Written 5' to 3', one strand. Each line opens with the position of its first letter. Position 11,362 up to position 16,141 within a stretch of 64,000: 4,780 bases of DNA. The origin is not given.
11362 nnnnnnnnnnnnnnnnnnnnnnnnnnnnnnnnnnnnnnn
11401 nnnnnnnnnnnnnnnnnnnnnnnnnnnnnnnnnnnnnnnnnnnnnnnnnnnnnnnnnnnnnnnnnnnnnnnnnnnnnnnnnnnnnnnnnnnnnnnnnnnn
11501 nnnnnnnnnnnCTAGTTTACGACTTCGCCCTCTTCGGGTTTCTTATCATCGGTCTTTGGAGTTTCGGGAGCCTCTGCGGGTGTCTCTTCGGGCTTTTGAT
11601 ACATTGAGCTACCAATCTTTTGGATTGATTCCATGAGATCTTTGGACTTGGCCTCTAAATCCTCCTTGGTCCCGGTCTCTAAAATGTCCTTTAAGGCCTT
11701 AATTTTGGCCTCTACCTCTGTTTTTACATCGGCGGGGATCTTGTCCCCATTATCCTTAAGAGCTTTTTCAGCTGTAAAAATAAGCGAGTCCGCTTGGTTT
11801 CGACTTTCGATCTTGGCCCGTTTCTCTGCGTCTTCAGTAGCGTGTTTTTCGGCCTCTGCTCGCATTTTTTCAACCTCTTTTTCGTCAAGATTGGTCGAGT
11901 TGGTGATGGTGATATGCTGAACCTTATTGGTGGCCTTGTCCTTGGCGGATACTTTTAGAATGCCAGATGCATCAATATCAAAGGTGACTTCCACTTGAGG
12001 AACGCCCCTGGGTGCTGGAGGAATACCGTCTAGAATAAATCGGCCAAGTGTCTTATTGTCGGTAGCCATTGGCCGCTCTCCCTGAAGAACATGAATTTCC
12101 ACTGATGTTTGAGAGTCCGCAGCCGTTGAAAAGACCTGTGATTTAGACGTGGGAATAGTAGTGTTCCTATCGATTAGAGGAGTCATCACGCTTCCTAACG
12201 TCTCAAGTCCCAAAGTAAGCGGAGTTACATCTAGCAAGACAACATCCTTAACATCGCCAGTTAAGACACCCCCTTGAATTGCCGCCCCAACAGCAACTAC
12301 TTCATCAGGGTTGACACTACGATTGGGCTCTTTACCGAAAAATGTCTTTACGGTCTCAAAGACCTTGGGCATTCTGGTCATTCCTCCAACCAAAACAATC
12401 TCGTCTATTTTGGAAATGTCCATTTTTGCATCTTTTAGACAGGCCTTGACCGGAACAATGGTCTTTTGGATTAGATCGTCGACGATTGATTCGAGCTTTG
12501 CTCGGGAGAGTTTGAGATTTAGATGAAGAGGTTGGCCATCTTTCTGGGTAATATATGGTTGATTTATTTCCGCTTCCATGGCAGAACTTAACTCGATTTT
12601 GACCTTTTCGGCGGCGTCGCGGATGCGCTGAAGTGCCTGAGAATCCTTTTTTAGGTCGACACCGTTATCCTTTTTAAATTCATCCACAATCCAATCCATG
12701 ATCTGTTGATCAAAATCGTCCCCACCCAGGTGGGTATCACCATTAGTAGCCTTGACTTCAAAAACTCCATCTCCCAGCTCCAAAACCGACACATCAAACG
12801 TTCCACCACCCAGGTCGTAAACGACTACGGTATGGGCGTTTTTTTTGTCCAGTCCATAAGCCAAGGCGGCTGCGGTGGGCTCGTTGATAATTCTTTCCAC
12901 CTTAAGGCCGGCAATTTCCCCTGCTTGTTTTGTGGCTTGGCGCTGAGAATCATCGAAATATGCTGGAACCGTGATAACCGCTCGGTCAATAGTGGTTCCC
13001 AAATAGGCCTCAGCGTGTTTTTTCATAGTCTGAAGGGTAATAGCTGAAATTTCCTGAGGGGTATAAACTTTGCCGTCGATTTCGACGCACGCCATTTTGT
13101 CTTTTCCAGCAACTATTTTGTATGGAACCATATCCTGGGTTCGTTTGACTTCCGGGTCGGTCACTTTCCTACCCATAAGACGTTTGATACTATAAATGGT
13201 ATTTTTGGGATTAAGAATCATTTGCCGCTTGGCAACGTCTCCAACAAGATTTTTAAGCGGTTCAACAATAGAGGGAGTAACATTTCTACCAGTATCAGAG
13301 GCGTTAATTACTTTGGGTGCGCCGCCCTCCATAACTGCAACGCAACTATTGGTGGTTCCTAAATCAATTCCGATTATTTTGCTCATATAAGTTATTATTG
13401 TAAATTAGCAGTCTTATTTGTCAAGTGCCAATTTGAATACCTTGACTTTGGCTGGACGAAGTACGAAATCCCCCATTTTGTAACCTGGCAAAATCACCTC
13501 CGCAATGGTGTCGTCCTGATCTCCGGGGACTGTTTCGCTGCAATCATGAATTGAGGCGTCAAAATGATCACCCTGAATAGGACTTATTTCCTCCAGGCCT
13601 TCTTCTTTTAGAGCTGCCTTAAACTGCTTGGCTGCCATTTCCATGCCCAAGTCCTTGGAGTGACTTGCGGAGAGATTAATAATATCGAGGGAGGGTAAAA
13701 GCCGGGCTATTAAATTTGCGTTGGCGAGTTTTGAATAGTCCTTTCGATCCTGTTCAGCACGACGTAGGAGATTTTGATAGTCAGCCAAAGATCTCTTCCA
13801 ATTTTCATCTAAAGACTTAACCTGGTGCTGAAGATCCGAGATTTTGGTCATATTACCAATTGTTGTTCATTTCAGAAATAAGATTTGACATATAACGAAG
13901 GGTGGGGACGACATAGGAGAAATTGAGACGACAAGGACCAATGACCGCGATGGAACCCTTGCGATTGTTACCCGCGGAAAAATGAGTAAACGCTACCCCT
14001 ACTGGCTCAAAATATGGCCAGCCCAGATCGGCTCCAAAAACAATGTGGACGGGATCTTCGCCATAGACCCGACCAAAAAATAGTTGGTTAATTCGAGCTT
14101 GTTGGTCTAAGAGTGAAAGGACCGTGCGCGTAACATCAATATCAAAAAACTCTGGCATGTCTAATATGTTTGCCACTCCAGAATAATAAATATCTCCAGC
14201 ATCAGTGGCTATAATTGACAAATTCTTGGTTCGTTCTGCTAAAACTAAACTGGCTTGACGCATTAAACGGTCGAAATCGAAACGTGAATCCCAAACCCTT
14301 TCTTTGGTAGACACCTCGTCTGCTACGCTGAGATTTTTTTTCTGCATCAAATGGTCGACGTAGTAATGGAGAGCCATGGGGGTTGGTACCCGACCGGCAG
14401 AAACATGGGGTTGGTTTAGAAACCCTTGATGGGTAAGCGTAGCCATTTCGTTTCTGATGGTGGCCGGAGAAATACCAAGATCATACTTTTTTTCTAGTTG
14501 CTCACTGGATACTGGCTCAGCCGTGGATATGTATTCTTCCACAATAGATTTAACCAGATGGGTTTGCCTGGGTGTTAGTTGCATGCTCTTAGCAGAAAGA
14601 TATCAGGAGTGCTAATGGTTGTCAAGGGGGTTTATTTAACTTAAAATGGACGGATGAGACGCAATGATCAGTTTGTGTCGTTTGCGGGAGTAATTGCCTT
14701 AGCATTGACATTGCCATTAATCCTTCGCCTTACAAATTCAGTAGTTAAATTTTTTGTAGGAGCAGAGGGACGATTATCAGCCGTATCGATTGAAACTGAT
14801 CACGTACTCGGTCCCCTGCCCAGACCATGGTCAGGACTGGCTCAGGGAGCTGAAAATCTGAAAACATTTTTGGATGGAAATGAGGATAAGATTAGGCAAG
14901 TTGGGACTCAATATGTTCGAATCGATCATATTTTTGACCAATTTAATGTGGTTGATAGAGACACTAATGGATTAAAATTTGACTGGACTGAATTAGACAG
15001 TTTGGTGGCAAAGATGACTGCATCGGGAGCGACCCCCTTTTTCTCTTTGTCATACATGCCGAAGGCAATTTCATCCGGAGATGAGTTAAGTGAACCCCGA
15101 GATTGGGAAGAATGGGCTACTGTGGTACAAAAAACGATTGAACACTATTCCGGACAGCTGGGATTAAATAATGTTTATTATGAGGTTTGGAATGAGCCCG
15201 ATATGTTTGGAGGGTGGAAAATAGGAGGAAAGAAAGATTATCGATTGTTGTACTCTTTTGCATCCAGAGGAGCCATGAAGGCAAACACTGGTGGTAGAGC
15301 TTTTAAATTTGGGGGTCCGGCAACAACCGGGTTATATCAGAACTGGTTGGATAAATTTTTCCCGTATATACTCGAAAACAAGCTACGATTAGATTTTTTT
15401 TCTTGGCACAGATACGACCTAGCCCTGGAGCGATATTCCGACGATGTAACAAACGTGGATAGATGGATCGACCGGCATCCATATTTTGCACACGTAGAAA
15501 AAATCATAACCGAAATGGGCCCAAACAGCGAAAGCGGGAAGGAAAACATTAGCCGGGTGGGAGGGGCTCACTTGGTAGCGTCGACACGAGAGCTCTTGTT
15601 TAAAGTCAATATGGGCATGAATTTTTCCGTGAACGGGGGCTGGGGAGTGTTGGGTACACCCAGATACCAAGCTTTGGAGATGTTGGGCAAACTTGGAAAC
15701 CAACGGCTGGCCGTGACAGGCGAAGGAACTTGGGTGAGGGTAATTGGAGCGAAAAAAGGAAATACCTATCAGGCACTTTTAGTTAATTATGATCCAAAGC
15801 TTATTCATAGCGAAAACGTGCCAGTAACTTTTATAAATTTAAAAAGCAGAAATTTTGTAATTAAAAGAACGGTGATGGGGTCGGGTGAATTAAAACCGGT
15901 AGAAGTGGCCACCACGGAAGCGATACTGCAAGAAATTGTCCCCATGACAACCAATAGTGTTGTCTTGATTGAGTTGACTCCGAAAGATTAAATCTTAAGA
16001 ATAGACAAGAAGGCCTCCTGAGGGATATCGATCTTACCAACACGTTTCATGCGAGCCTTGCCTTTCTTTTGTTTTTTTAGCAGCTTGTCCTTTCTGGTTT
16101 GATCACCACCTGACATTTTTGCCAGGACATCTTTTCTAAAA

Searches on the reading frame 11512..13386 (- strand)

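Call 8: search_protein_families(library=pfam, proteins=[window:11512-13386:-], max_evalue=0.001)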
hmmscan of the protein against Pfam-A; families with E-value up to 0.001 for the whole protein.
window:11512-13386:- (624 aa): 3 families
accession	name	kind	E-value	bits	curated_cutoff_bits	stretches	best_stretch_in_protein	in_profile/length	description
PF00012.26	HSP70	-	2e-251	835.9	20.6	1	4-597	1-599/599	Hsp70 protein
PF06723.19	MreB_Mbl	-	1.3e-17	64.1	27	1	118-369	78-316/327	MreB/Mbl protein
PF14450.12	FtsA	-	0.00088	20.1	31.8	0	190-353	3-106/127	Cell division protein FtsA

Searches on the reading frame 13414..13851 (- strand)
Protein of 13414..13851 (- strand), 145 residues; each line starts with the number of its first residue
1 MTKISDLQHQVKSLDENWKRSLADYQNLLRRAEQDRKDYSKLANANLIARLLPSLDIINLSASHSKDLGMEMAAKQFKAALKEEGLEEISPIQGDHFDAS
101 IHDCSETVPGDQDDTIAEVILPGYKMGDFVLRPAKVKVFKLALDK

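Call 89: search_protein_families(library=pfam, proteins=[window:13414-13851:-], max_evalue=0.001)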
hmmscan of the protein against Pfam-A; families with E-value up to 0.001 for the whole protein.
window:13414-13851:- (145 aa): 1 family
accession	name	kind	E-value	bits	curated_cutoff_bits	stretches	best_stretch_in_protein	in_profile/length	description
PF01025.24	GrpE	-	2e-30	106.1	25.8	1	3-140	19-165/165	GrpE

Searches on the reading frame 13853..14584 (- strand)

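Call 89: search_protein_families(library=pfam, proteins=[window:13853-14584:-], max_evalue=0.001)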
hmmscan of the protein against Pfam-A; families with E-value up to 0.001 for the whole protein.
window:13853-14584:- (243 aa): 1 family
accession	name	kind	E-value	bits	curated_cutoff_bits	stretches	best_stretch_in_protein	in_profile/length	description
PF01628.27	HrcA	-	7.1e-16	59.3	22.2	1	82-226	84-215/215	HrcA protein C terminal domain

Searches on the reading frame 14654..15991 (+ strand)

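Call 8: search_protein_families(library=pfam, proteins=[window:14654-15991:+], max_evalue=0.001)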
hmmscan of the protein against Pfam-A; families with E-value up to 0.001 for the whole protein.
window:14654-15991:+ (445 aa): 1 family
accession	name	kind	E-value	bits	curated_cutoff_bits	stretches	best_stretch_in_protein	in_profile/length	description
PF01229.23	Glyco_hydro_39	-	8.6e-25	87.9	26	1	81-264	44-236/472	Glycosyl hydrolases family 39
